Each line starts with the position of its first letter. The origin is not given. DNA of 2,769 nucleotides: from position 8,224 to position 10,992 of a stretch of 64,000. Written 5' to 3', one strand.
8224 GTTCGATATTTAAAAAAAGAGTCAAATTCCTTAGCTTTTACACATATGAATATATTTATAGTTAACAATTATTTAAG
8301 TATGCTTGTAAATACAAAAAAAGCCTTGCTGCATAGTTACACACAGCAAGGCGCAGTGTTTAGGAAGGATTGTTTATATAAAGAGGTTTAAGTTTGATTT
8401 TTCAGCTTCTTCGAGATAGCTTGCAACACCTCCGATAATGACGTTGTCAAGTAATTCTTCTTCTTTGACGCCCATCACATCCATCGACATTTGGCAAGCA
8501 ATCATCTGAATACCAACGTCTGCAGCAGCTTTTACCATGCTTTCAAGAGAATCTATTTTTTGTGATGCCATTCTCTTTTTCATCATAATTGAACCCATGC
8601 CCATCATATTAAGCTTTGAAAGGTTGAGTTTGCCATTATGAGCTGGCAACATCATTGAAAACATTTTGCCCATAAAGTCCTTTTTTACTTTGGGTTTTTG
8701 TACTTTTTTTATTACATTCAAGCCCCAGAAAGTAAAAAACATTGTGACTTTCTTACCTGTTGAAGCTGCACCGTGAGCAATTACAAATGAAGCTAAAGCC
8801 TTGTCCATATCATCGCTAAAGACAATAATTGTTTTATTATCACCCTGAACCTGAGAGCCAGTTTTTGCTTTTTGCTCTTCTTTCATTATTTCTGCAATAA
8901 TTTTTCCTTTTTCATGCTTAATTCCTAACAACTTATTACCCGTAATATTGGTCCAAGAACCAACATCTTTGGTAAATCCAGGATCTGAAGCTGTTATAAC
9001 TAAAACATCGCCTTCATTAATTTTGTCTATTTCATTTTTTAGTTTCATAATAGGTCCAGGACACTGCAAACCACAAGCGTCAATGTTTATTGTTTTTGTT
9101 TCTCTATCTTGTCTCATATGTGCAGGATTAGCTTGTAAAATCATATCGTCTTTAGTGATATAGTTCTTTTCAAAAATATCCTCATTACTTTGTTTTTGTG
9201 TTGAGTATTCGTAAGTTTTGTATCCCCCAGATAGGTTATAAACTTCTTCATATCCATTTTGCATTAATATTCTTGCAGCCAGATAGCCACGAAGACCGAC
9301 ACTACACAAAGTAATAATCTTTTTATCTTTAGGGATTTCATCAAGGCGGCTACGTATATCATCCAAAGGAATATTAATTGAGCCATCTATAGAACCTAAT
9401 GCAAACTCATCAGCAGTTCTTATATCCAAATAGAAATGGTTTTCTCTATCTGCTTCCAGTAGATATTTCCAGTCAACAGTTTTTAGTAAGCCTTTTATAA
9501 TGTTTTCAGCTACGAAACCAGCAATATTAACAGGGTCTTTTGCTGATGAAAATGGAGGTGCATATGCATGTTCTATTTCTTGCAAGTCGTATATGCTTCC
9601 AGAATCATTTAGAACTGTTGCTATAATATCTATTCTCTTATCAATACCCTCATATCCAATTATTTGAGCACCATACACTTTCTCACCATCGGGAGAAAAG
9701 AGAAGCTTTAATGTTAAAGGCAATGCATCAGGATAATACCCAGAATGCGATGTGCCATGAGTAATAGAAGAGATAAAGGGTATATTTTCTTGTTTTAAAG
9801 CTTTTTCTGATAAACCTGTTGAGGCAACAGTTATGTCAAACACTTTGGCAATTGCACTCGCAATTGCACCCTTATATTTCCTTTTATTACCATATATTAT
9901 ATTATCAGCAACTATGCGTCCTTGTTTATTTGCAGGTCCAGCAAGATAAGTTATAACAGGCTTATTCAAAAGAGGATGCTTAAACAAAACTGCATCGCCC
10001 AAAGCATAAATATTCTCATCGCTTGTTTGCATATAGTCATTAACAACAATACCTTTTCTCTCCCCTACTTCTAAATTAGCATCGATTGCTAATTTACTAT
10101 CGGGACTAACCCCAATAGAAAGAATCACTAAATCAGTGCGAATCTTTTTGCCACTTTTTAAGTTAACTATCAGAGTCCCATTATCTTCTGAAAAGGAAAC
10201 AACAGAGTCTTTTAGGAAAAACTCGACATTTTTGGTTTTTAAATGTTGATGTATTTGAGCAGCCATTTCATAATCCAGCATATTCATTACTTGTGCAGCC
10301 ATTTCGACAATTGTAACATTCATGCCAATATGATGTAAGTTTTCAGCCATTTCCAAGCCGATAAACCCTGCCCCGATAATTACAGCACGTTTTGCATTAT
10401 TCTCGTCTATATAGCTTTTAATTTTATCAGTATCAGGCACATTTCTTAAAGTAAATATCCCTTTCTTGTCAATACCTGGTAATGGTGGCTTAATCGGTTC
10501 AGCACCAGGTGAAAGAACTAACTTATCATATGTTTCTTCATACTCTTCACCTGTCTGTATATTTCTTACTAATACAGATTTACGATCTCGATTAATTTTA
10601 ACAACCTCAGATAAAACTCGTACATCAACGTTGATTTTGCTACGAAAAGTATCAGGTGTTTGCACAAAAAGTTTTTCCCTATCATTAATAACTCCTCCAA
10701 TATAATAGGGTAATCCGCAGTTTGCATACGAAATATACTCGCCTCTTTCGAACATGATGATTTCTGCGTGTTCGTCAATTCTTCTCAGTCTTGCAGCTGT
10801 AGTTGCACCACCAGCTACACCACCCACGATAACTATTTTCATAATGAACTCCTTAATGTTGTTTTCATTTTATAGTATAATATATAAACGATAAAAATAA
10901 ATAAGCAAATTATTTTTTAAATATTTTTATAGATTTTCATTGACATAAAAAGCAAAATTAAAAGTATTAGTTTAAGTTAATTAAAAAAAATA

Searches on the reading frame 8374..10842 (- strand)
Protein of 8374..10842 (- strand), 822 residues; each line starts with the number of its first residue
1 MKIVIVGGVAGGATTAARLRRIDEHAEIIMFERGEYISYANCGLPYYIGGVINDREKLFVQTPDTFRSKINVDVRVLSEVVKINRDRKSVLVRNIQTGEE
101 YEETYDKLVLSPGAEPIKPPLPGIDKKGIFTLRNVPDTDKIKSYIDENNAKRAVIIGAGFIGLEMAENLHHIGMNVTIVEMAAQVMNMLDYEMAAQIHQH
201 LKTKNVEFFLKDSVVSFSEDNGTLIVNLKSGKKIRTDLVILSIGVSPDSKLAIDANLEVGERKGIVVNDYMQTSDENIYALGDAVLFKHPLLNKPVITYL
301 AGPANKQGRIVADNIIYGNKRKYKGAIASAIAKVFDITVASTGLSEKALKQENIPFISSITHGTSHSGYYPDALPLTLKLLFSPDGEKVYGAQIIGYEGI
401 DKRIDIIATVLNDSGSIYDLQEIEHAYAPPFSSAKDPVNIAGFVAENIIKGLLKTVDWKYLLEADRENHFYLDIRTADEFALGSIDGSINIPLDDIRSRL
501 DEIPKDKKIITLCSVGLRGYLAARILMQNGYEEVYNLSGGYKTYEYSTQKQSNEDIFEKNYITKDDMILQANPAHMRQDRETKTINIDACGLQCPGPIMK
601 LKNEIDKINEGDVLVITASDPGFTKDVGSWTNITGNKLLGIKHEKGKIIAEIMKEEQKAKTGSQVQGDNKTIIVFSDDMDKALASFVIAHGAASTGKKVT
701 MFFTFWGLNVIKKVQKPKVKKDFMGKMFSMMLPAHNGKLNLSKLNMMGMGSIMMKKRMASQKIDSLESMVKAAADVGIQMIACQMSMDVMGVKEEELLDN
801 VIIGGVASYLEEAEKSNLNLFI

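Call 15: search_protein_families(library=pfam, proteins=[window:8374-10842:-])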
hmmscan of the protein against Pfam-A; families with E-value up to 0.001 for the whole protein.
window:8374-10842:- (822 aa): 13 families
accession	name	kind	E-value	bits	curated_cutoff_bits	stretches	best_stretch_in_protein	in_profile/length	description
PF07992.20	Pyr_redox_2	-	1.8e-65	221.7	26.1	1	1-285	1-277/291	Pyridine nucleotide-disulphide oxidoreductase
PF13686.11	DrsE_2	-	1.3e-55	188.1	25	1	669-821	3-156/156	DsrE/DsrF/DrsH-like family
PF01206.22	TusA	-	3.9e-18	65.5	28.6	1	586-652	2-68/70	Sulfurtransferase TusA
PF00070.33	Pyr_redox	-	5.8e-18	65.6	22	1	152-223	1-72/82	Pyridine nucleotide-disulphide oxidoreductase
PF00581.25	Rhodanese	-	4.3e-17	62.8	22.2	1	466-544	11-99/102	Rhodanese-like domain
PF02852.28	Pyr_redox_dim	-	5.1e-10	40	25.3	1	332-433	4-104/110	Pyridine nucleotide-disulphide oxidoreductase, dimerisation domain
PF13738.12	Pyr_redox_3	-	2.1e-09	37.5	30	1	146-282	160-305/305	Pyridine nucleotide-disulphide oxidoreductase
PF02635.20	DsrE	-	7.7e-07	29.7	22.7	1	672-810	4-104/116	DsrE/DsrF-like family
PF13450.12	NAD_binding_8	-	7e-06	26.7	21.9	0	155-186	1-33/68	NAD(P)-binding Rossmann-like domain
PF01266.30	DAO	-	2.3e-05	24.5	27.9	0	153-182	2-31/353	FAD dependent oxidoreductase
PF13454.12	NAD_binding_9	-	0.00061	20.2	21.8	0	203-245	113-154/155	FAD-NAD(P)-binding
PF02826.25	2-Hacid_dh_C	-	0.00079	19.3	25.1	0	143-187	29-73/178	D-isomer specific 2-hydroxyacid dehydrogenase, NAD binding domain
PF01262.27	AlaDh_PNT_C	-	0.00093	19.1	23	1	150-200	28-79/214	Alanine dehydrogenase/PNT, C-terminal domain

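Call 93: find_homologous_proteins(query=window:8374-10842:-, max_evalue=1e-100)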
Query window:8374-10842:- (822 aa): 8000 proteins with E <= 1e-100 among 8000 candidates; the best 120 are listed.
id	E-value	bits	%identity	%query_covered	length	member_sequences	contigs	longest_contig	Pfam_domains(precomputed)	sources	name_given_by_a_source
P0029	0.0e+0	1827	100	100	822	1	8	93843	PF13450.13,PF02852.29,PF07992.21,PF00070.34,PF00581.26,PF02635.21,PF13738.13,PF13686.12,PF01206.23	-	-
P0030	0.0e+0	1652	89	98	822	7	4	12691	PF13450.13,PF02852.29,PF07992.21,PF00070.34,PF00581.26,PF02635.21,PF13738.13,PF03486.21,PF05834.19,PF13686.12,PF01206.23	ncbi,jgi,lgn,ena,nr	ncbi:MAG TPA: CoA-disulfide reductase [Candidatus Cloacimonadota bacterium]|nr:CoA-disulfide reducta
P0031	0.0e+0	1511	81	100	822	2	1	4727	PF01266.31,PF13450.13,PF02852.29,PF07992.21,PF00070.34,PF00581.26,PF02635.21,PF13738.13,PF03486.21,PF13686.12,PF01206.23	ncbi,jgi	jgi:NADPH-dependent 2,4-dienoyl-CoA reductase/sulfur reductase-like enzyme/peroxiredoxin family prot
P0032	0.0e+0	1474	78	98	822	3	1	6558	PF01266.31,PF13450.13,PF02852.29,PF07992.21,PF00070.34,PF00581.26,PF02635.21,PF13738.13,PF13686.12,PF01206.23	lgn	-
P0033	0.0e+0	1466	78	98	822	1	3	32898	PF01266.31,PF13450.13,PF02852.29,PF07992.21,PF00070.34,PF00581.26,PF02635.21,PF13738.13,PF13686.12,PF01206.23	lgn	-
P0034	0.0e+0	1405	75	100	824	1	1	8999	PF01266.31,PF13450.13,PF02852.29,PF07992.21,PF00070.34,PF00581.26,PF02635.21,PF13738.13,PF13454.13,PF13686.12,PF01206.23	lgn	-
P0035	0.0e+0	1255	67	100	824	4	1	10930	PF02852.29,PF07992.21,PF00070.34,PF00581.26,PF02635.21,PF13738.13,PF13686.12,PF01206.23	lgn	-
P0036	0.0e+0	1250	68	100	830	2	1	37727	PF13450.13,PF02852.29,PF07992.21,PF00070.34,PF00581.26,PF02635.21,PF13738.13,PF03486.21,PF01262.28,PF13686.12,PF01206.23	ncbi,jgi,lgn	jgi:NADPH-dependent 2,4-dienoyl-CoA reductase/sulfur reductase-like enzyme/peroxiredoxin family prot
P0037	0.0e+0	1243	67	98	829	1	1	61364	PF13450.13,PF02852.29,PF07992.21,PF00070.34,PF00581.26,PF02635.21,PF13738.13,PF03486.21,PF13686.12,PF01206.23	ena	-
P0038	0.0e+0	1242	67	100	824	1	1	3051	PF13450.13,PF02852.29,PF07992.21,PF00070.34,PF00581.26,PF02635.21,PF13738.13,PF13686.12,PF01206.23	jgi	jgi:NADPH-dependent 2,4-dienoyl-CoA reductase/sulfur reductase-like enzyme/peroxiredoxin family prot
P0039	0.0e+0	1240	67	100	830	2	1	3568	PF13450.13,PF07992.21,PF00070.34,PF00581.26,PF03486.21,PF05834.19,PF13686.12,PF01266.31,PF02852.29,PF02635.21,PF13738.13,PF01262.28,PF01206.23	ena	-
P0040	0.0e+0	1235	65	100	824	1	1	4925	PF13450.13,PF02852.29,PF07992.21,PF00070.34,PF00581.26,PF02635.21,PF13738.13,PF13686.12,PF01206.23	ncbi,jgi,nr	ncbi:MAG: CoA-disulfide reductase [Bacteroidetes bacterium]|jgi:NADPH-dependent 2,4-dienoyl-CoA redu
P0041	0.0e+0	1233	67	100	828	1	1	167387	PF13450.13,PF02852.29,PF07992.21,PF00070.34,PF00581.26,PF02635.21,PF13738.13,PF13686.12,PF01206.23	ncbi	-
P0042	0.0e+0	1230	66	98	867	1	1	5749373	PF13450.13,PF02852.29,PF07992.21,PF00070.34,PF00581.26,PF02635.21,PF13738.13,PF03486.21,PF01262.28,PF13686.12,PF01206.23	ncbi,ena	-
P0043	0.0e+0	1229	66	100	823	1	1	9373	PF13450.13,PF02852.29,PF07992.21,PF00070.34,PF00581.26,PF02635.21,PF13738.13,PF13686.12,PF01206.23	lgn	-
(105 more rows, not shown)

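Call 94: find_encoding_contigs(protein=P0030, flank=2500, max_places=3)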
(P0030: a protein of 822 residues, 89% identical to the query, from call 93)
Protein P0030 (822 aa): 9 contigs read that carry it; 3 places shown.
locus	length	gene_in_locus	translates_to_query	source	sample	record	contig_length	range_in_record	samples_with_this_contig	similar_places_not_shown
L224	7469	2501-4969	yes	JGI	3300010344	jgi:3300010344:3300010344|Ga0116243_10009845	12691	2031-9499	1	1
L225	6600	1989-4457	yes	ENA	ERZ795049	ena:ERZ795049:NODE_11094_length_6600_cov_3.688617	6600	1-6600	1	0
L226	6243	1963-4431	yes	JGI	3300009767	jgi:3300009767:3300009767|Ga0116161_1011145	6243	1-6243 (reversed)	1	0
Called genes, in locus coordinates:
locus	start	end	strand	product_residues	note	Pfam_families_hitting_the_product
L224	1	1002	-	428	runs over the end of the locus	PF00919:UPF0004, PF04055:Radical_SAM, PF18693:TRAM_2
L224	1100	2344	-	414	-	PF06245:DUF1015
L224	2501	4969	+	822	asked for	PF03486:HI0933_like (faint), PF07992:Pyr_redox_2, PF13738:Pyr_redox_3, PF00070:Pyr_redox, PF02852:Pyr_redox_dim, PF00581:Rhodanese, PF01206:TusA, PF13686:DrsE_2, +3 more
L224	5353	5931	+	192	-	-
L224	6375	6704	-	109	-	PF03960:ArsC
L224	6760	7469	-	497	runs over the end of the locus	PF02789:Peptidase_M17_N, PF00883:Peptidase_M17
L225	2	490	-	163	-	PF00919:UPF0004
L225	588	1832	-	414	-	PF06245:DUF1015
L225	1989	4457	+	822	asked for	PF03486:HI0933_like (faint), PF07992:Pyr_redox_2, PF13738:Pyr_redox_3, PF00070:Pyr_redox, PF02852:Pyr_redox_dim, PF00581:Rhodanese, PF01206:TusA, PF13686:DrsE_2, +3 more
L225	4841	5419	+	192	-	-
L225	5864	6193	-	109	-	PF03960:ArsC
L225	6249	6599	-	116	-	?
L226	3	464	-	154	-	?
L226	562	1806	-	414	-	PF06245:DUF1015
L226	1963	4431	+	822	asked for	PF03486:HI0933_like (faint), PF07992:Pyr_redox_2, PF13738:Pyr_redox_3, PF00070:Pyr_redox, PF02852:Pyr_redox_dim, PF00581:Rhodanese, PF01206:TusA, PF13686:DrsE_2, +3 more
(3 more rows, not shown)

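Call 95: find_encoding_contigs(protein=P0033, flank=2500, max_places=2)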
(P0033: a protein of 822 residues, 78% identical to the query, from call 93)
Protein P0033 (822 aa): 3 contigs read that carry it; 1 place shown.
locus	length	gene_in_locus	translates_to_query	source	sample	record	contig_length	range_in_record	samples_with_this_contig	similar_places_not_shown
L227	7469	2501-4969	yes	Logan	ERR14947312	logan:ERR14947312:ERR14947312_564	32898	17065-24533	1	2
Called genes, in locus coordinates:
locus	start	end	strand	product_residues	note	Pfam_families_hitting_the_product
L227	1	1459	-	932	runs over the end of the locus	PF00041:fn3 (faint), PF25833:Fn3_SaeA_3rd (faint), PF03781:FGE-sulfatase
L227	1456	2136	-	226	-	-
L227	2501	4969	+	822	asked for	PF07992:Pyr_redox_2, PF00070:Pyr_redox, PF13738:Pyr_redox_3, PF02852:Pyr_redox_dim, PF00581:Rhodanese, PF01206:TusA, PF13686:DrsE_2, PF02635:DsrE (weak), +2 more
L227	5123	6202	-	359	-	-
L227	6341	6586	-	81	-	PF12669:FeoB_associated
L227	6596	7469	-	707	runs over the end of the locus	PF01926:MMR_HSR1, PF02421:FeoB_N, PF09439:SRPRB (faint), PF17910:FeoB_Cyto, PF07670:Gate, PF07664:FeoB_C, PF07670:Gate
